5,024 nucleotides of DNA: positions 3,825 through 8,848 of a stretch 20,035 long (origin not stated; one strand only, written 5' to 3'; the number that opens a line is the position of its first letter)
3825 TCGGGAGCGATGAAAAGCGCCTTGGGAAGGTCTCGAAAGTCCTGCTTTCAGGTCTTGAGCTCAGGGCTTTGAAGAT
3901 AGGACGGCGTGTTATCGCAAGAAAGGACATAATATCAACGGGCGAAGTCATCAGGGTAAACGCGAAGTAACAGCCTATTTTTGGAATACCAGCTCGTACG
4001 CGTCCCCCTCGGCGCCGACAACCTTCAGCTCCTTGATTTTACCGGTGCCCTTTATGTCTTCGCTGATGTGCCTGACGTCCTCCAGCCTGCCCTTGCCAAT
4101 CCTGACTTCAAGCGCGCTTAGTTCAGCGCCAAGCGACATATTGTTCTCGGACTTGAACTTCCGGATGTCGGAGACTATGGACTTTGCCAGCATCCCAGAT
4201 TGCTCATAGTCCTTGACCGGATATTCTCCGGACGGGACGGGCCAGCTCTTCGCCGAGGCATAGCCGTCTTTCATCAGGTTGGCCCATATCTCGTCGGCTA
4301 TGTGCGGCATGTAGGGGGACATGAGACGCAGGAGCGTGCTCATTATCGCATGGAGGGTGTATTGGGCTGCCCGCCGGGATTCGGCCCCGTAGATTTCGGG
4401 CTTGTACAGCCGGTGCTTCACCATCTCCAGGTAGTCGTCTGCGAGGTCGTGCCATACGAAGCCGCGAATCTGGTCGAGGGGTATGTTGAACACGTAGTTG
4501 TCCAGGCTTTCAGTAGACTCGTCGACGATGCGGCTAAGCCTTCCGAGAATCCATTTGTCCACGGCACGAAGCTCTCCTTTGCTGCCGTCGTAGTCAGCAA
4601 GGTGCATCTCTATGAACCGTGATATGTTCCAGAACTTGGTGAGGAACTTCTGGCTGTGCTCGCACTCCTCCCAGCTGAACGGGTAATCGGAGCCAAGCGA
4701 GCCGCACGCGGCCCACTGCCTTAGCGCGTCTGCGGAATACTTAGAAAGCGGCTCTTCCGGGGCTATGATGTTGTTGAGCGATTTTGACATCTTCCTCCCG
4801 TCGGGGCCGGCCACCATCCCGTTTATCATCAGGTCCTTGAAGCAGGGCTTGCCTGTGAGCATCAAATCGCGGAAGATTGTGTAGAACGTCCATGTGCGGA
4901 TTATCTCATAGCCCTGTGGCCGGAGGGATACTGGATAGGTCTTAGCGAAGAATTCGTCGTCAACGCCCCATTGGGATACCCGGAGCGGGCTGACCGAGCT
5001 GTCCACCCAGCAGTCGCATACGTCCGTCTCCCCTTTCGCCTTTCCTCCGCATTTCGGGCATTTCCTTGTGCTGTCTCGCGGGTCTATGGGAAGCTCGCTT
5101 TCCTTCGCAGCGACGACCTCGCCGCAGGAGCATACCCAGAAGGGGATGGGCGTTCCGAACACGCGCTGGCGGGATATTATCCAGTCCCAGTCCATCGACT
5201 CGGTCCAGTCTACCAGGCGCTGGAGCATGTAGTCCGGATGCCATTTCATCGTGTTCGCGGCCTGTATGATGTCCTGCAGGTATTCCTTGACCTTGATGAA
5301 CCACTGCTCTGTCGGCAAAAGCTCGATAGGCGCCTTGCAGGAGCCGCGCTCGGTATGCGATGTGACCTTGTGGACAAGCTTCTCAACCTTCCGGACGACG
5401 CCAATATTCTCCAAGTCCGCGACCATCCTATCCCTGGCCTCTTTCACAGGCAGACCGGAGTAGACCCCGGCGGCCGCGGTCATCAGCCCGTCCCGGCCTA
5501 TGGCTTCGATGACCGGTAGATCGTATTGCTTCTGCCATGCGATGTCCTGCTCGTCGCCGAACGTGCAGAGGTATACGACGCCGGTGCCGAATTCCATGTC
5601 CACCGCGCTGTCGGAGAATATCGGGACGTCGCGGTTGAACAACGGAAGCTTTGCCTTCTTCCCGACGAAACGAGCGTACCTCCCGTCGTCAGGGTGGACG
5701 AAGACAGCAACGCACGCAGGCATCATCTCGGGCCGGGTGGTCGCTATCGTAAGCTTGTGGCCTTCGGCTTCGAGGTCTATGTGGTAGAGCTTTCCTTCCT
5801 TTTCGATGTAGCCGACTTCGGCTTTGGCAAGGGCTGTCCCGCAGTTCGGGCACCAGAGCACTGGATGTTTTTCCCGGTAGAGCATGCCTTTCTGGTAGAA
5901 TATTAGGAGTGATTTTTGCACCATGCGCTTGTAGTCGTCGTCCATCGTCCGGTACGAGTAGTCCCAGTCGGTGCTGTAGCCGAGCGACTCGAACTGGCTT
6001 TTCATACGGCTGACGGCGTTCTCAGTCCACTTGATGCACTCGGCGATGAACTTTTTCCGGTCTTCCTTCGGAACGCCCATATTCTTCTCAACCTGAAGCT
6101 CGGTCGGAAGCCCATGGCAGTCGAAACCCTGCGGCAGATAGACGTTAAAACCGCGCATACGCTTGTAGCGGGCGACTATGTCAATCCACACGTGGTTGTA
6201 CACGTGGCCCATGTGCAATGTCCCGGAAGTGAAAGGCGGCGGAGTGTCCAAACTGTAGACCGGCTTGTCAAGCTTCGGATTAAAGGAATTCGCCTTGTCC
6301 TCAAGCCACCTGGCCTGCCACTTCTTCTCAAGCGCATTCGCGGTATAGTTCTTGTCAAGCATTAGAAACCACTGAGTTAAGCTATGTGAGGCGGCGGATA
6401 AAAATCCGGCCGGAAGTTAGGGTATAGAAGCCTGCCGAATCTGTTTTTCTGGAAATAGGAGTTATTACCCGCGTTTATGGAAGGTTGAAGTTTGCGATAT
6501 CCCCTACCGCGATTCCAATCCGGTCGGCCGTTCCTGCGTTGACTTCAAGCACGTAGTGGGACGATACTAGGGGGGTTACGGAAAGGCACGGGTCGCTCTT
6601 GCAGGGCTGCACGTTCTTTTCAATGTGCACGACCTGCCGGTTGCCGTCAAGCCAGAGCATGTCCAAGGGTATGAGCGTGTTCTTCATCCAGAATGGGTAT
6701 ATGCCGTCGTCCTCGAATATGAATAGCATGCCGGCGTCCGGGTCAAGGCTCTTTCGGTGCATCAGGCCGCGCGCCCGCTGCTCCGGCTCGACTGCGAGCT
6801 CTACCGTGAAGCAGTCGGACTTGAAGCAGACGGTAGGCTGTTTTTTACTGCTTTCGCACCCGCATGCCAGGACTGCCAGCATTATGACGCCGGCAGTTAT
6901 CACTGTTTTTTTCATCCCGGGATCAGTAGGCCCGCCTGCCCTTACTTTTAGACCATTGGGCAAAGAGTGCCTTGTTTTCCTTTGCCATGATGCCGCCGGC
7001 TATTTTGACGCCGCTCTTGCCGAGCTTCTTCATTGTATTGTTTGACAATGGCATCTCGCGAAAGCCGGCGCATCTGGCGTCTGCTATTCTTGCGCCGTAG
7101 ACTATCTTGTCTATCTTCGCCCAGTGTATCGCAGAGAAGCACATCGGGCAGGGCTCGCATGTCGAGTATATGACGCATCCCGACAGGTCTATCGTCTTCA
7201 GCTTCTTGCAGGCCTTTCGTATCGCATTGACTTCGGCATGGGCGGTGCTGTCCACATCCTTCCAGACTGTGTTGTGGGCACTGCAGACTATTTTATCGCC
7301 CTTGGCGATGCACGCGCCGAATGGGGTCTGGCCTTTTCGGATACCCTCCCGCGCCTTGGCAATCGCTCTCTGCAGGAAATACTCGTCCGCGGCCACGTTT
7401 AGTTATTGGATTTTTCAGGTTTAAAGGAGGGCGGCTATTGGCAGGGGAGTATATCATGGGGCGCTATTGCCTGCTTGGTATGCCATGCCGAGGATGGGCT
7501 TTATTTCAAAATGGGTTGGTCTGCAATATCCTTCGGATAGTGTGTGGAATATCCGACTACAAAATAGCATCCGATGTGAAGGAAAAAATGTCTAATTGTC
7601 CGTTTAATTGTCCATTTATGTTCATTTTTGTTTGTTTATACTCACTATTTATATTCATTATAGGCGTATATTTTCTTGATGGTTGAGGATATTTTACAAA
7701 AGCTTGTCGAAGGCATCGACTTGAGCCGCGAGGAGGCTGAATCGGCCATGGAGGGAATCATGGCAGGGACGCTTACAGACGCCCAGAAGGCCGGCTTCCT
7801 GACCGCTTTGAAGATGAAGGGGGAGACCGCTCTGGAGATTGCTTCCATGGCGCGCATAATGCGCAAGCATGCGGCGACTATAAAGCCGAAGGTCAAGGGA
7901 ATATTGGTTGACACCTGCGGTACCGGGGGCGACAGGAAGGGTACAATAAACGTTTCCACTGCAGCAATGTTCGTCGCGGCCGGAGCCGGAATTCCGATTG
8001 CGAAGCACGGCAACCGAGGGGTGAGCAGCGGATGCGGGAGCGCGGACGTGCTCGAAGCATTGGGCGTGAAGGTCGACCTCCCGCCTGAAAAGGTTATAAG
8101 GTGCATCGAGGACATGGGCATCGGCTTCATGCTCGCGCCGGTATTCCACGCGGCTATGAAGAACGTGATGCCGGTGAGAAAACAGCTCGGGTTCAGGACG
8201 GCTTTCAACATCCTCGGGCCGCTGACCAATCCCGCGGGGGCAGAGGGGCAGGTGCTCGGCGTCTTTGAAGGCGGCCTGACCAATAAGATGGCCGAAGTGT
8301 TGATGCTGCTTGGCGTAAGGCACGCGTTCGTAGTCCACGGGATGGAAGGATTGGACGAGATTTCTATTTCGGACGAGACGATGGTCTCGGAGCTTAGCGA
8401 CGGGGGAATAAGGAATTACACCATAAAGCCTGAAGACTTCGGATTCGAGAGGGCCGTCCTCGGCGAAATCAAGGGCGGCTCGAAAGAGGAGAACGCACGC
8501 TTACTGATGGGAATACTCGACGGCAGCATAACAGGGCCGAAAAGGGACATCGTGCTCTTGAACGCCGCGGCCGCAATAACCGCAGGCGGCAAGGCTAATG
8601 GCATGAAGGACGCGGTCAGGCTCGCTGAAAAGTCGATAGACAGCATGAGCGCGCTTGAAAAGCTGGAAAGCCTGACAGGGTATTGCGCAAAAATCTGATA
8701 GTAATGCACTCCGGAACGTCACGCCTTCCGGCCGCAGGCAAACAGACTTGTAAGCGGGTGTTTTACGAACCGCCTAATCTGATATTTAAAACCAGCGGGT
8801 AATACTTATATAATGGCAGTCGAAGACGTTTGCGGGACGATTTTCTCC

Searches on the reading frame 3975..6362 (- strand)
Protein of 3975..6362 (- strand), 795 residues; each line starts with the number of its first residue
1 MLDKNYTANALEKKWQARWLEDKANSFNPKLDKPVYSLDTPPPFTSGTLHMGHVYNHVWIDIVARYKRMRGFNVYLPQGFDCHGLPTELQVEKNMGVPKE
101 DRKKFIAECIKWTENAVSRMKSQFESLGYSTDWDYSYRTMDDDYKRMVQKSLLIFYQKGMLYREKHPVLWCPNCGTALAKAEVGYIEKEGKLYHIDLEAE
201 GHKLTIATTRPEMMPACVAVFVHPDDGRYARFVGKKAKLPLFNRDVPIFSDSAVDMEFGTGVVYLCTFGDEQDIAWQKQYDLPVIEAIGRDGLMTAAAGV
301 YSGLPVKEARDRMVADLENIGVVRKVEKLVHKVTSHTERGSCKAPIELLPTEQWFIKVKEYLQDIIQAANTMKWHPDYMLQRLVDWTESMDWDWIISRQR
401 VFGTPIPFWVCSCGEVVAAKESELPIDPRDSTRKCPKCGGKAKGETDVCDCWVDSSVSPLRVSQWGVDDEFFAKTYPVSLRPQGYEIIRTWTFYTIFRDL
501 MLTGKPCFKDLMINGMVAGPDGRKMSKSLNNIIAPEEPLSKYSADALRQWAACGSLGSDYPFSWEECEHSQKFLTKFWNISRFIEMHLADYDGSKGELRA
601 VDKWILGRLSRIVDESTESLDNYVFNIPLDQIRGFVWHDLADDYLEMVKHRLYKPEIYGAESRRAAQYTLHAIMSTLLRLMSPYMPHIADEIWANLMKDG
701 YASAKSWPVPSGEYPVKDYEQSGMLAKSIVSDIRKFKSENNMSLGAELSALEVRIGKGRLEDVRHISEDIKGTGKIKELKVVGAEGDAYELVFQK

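Call 13: search_protein_families(library=pfam, proteins=[window:3975-6362:-], max_evalue=0.001)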
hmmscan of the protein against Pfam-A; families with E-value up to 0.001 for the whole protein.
window:3975-6362:- (795 aa): 5 families
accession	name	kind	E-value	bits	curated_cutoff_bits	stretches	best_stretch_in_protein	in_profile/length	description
PF00133.28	tRNA-synt_1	-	2.1e-91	307.2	22.7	1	15-560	2-411/414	tRNA synthetases class I (I, L, M and V)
PF08264.19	Anticodon_1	-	1.1e-35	123.2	25.1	1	602-750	1-146/148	Anticodon-binding domain of tRNA ligase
PF09334.17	tRNA-synt_1g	-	1e-23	84.2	20.1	2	40-183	5-135/391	tRNA synthetases class I (M)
PF01406.26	tRNA-synt_1e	-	1.8e-07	31.3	27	0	502-553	232-282/301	tRNA synthetases class I (C) catalytic domain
PF13603.12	tRNA-synt_1_2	-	6.8e-06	26.1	25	1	232-290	84-142/185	Leucyl-tRNA synthetase, editing domain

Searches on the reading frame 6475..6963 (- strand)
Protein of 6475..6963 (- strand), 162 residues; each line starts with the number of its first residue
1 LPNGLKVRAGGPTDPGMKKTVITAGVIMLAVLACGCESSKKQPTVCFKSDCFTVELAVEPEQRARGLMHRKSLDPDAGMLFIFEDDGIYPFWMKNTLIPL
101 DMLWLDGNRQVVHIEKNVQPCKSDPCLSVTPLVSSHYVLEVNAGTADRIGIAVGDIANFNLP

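Call 13: search_protein_families(library=pfam, proteins=[window:6475-6963:-], max_evalue=0.001)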
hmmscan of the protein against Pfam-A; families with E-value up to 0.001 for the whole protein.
window:6475-6963:- (162 aa): 1 family
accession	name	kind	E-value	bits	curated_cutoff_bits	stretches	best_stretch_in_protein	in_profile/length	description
PF02643.20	DUF192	-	2.4e-34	117.8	27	1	52-155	1-92/96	Uncharacterized ACR, COG1430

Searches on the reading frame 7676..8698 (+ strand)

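Call 12: search_protein_families(library=pfam, proteins=[window:7676-8698:+], max_evalue=0.001)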
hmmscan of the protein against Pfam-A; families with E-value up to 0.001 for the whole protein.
window:7676-8698:+ (340 aa): 2 families
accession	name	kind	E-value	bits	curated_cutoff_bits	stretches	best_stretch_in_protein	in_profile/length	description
PF00591.27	Glycos_transf_3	-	1.8e-91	306.8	27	1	76-326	3-252/253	Glycosyl transferase family, a/b domain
PF02885.22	Glycos_trans_3N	-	5.8e-24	84.1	26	1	5-66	2-63/63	Glycosyl transferase family, helical bundle domain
